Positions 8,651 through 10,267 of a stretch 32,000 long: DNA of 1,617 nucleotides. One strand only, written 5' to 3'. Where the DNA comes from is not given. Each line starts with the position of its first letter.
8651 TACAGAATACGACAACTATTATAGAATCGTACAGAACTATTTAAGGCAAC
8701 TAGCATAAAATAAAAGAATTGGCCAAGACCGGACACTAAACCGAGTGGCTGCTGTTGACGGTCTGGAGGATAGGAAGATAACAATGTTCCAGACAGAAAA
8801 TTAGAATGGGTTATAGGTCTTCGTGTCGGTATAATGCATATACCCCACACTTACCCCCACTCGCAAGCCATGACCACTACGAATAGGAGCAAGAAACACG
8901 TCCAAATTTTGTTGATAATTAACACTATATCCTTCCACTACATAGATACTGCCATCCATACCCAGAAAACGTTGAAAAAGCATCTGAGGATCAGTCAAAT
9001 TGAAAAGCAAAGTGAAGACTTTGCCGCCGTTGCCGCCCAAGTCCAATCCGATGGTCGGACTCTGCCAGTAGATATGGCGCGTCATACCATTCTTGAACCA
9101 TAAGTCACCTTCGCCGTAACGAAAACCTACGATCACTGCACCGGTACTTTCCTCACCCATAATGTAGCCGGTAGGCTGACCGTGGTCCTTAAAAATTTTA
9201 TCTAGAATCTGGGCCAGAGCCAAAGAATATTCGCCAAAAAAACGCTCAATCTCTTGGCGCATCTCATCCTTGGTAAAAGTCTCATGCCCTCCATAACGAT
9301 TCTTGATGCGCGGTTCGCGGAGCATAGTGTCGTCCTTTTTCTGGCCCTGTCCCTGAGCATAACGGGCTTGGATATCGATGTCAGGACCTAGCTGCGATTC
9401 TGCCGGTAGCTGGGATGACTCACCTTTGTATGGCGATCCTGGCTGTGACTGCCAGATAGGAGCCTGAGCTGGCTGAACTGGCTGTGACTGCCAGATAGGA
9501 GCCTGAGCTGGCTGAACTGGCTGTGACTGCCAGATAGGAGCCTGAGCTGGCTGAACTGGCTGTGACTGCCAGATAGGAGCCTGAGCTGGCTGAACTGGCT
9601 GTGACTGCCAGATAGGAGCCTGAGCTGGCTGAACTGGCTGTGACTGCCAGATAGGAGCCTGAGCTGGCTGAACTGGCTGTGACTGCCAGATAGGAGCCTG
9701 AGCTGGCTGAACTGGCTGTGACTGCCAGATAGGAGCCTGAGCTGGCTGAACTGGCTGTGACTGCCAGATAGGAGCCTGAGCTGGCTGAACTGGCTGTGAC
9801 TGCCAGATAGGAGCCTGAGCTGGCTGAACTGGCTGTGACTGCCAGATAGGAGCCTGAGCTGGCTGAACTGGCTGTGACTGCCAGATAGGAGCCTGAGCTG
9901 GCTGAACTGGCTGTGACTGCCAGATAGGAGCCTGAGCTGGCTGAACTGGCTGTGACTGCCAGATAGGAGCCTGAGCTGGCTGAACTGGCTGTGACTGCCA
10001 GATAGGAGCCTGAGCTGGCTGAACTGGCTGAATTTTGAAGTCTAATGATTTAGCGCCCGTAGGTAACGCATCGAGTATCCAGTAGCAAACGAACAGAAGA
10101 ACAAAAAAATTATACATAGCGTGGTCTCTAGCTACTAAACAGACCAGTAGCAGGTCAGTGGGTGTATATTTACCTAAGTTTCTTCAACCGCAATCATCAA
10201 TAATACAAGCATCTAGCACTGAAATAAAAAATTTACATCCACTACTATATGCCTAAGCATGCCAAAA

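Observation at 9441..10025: Fifteen base-perfect 39-bp in-frame tandem repeats in a secreted protein gene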

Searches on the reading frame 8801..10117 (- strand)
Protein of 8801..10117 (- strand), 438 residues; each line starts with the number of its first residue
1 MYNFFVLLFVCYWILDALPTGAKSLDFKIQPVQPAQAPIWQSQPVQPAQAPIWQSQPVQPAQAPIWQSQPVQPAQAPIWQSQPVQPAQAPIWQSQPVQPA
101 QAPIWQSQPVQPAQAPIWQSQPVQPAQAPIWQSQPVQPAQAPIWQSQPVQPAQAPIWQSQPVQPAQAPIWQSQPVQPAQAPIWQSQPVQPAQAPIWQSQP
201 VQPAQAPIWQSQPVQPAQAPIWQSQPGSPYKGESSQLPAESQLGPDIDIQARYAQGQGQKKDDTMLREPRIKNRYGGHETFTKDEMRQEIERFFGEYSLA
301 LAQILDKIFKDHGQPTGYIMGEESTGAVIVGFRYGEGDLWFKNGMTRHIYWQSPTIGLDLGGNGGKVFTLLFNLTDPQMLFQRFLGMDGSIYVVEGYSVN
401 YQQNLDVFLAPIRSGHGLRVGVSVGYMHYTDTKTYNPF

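Call 6: search_protein_families(library=pfam, proteins=[window:8801-10117:-], max_evalue=1)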
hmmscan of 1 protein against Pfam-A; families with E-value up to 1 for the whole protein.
window:8801-10117:- (438 aa): 2 families
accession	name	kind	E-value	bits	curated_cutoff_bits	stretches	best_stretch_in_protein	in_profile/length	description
PF06577.17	EipA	-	7e-61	205.1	30.8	1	280-438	2-160/160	Envelope integrity protein A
PF25533.1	Lysostaphin_N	-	0.00053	20.4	60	1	123-218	4-99/103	Lysostaphin, N-terminal domain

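Call 10: find_homologous_proteins(query=window:8801-10117:-)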
Query window:8801-10117:- (438 aa): 7 proteins with E <= 0.001 among 8000 candidates.
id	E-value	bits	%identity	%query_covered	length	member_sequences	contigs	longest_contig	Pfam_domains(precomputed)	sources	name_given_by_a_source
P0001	5.7e-290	980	100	100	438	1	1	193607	PF06577.18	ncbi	ncbi:conserved hypothetical protein [Desulfovibrionales bacterium]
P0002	3.2e-42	163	51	36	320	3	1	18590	PF06577.18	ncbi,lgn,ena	-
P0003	3.5e-37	146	52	36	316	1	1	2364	PF06577.18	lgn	-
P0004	5.8e-35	139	52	36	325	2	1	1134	PF06577.18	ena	-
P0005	1.3e-34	138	52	36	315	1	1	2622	PF06577.18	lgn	-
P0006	5.5e-29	119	39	37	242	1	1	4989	PF06577.18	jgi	jgi:hypothetical protein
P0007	6.8e-10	56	34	36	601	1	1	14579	PF26766.1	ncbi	-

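Call 13: find_encoding_contigs(protein=P0001, flank=10000)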
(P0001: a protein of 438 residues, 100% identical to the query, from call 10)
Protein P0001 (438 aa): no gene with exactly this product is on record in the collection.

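Call 14: list_cluster_members(proteins=[P0001, P0002])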
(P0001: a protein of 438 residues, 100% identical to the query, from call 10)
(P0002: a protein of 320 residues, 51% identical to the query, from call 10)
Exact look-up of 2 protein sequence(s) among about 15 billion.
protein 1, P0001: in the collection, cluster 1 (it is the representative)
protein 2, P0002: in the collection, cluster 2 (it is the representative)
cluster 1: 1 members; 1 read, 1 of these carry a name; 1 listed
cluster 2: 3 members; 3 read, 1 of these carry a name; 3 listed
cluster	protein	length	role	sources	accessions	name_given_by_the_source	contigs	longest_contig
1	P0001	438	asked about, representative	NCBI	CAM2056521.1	conserved hypothetical protein [Desulfovibrionales bacterium]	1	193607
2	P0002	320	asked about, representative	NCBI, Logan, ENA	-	-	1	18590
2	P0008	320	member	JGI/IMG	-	hypothetical protein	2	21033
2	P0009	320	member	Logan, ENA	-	-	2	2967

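Call 15: find_encoding_contigs(protein=P0002, flank=8000, max_places=3)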
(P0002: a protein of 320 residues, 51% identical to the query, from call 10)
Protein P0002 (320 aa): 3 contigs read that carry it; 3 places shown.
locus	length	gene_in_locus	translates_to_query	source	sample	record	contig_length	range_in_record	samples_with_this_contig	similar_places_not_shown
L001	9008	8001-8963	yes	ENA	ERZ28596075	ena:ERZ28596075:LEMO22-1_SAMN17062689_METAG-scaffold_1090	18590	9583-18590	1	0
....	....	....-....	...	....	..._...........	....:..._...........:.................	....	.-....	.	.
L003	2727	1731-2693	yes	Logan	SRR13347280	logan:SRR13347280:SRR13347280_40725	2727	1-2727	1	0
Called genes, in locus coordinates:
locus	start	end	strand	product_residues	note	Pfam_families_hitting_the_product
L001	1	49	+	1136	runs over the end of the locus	PF01339:CheB_methylest, PF03705:CheR_N, PF01739:CheR, PF00989:PAS (faint), PF13426:PAS_9 (faint), PF13596:PAS_10, PF08447:PAS_3, PF08448:PAS_4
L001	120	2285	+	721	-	PF00989:PAS (weak), PF13188:PAS_8 (faint), PF08448:PAS_4 (weak), PF00512:HisKA, PF02518:HATPase_c, PF00072:Response_reg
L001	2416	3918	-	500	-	PF00350:Dynamin_N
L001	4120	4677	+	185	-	PF13588:HSDR_N_2 (weak)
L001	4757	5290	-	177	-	-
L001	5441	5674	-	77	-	-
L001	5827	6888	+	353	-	PF11741:AMIN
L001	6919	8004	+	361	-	-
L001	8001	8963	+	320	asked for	PF06577:EipA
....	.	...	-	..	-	?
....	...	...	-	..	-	-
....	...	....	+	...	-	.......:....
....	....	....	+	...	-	-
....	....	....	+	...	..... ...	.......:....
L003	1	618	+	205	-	?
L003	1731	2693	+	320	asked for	PF06577:EipA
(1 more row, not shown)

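Call 41: search_protein_families(library=ncbifam, proteins=[window:8801-10117:-], max_evalue=0.01)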
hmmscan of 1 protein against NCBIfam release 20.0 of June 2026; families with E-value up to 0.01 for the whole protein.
window:8801-10117:- (438 aa): 0 families

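Call 56: predict_structure(alignment_id=A2)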
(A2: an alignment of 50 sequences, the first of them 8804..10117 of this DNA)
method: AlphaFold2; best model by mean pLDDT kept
length: 438 residues; sequences in the alignment: 50
mean_pLDDT: 66.9   pTM: 0.50
mean pLDDT of the five models: 66.9, 66.8, 63.1, 61.8, 61.6
residues with pLDDT >= 90: 116; 70-90: 57; 50-70: 158; < 50: 107
segments of 3 or more residues with pLDDT < 50: 21-40, 68-72, 74-76, 153-157, 169-172, 216-237, 239-243
pLDDT, mean of each block of 10 residues (from residue 1): 80 74 39 42 58 58 53 49 54 51 52 57 55 52 54 46 50 50 55 55 51 49 37 40 48 54 55 69 97 92 96 97 84 95 97 89 88 96 89 79 95 85 92 88
secondary structure, 60 per line:
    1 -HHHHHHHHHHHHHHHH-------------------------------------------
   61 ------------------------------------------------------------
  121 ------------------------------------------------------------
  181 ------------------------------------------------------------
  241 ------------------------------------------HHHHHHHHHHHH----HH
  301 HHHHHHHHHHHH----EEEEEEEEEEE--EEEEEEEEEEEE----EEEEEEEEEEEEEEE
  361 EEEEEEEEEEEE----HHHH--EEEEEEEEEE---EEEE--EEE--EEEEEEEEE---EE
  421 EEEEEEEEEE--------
elements in order: H2-17 H283-294 H299-312 E317-327 E330-341 E346-372 H377-380 E383-392 E396-399 E402-404 E407-415 E419-430

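Call 58: fold_search(model_id=the predicted structure, library=pdb)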
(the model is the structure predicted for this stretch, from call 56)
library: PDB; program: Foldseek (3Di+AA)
matches with E <= 10: 1045; with E <= 0.001: 4
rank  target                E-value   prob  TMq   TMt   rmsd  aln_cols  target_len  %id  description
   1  5uc0_A                9.3e-13  1.00  0.31  0.79   4.2       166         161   38  Crystal Structure of Beta-barrel-like, Uncharacterized Protein of COG5400 from Brucella abortus (released 2017-02-08)
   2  5uc0_B                4.8e-12  1.00  0.30  0.79   3.9       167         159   38  Crystal Structure of Beta-barrel-like, Uncharacterized Protein of COG5400 from Brucella abortus (released 2017-02-08)
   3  5aeo_B                2.5e-04  1.00  0.19  0.59   5.5       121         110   13  Virulence-associated protein VapG from the intracellular pathogen Rhodococcus equi (released 2015-03-25)
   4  5aeo_A                6.5e-04  1.00  0.18  0.53   5.6       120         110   15  Virulence-associated protein VapG from the intracellular pathogen Rhodococcus equi (released 2015-03-25)
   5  4cv7                  1.5e-03  1.00  0.19  0.57   5.2       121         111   16  Crystal structure of Rhodococcus equi VapB (released 2014-04-02)
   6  4csb                  1.9e-03  1.00  0.20  0.61   4.2       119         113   12  Structure of the Virulence-Associated Protein VapD from the intracellular pathogen Rhodococcus equi. (released 2014-04-16)
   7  6ct8                  6.9e-03  0.25  0.08  0.12  23.9       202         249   10  Selenomethionine structure of N-truncated R2-type pyocin tail fiber at 2.6 angstrom resolution (released 2019-02-20)
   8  7ofh_A                1.2e-02  0.12  0.07  0.11  27.1       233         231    6  CryoEM structure of the outer membrane secretin pore pIV from the f1 filamentous bacteriophage. (released 2021-11-03)
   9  9h6g_A                2.3e-02  0.25  0.10  0.06  16.0       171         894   12  Inactive Bacteroides ovatus GH98 endoxylanase E361A in complex with arabino-xylooligosaccharide (released 2025-11-05)
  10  6cl6_A                2.7e-02  0.16  0.09  0.10  15.9       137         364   11  Structure of P. aeruginosa R2 pyocin fiber PA0620 comprising C-terminal residues 323-691 (released 2018-06-27)
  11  9h6f_A                3.6e-02  0.35  0.10  0.06  14.9       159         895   13  Bacteroides ovatus GH98 endoxylanase in complex with arabino-xylooligosaccharide (released 2025-11-05)
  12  5y8q_A                4.5e-02  0.10  0.09  0.14  17.4       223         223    5  ZsYellow at pH 8.0 (released 2017-09-13)
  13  9h6h_B                4.7e-02  0.33  0.10  0.06  14.9       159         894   13  Bacteroides ovatus GH98 endoxylanase with Seleno-methionine substituents (released 2025-11-05)
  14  3pgs_B                5.9e-02  0.08  0.07  0.08  16.5       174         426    9  Phe3Gly mutant of EcFadL (released 2011-05-25)
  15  4d1g_C                7.0e-02  0.13  0.08  0.20  11.8       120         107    8  Crystal structure of the fiber head domain of the Atadenovirus snake adenovirus 1, native, second P212121 crystal form (released 2014-12-17)
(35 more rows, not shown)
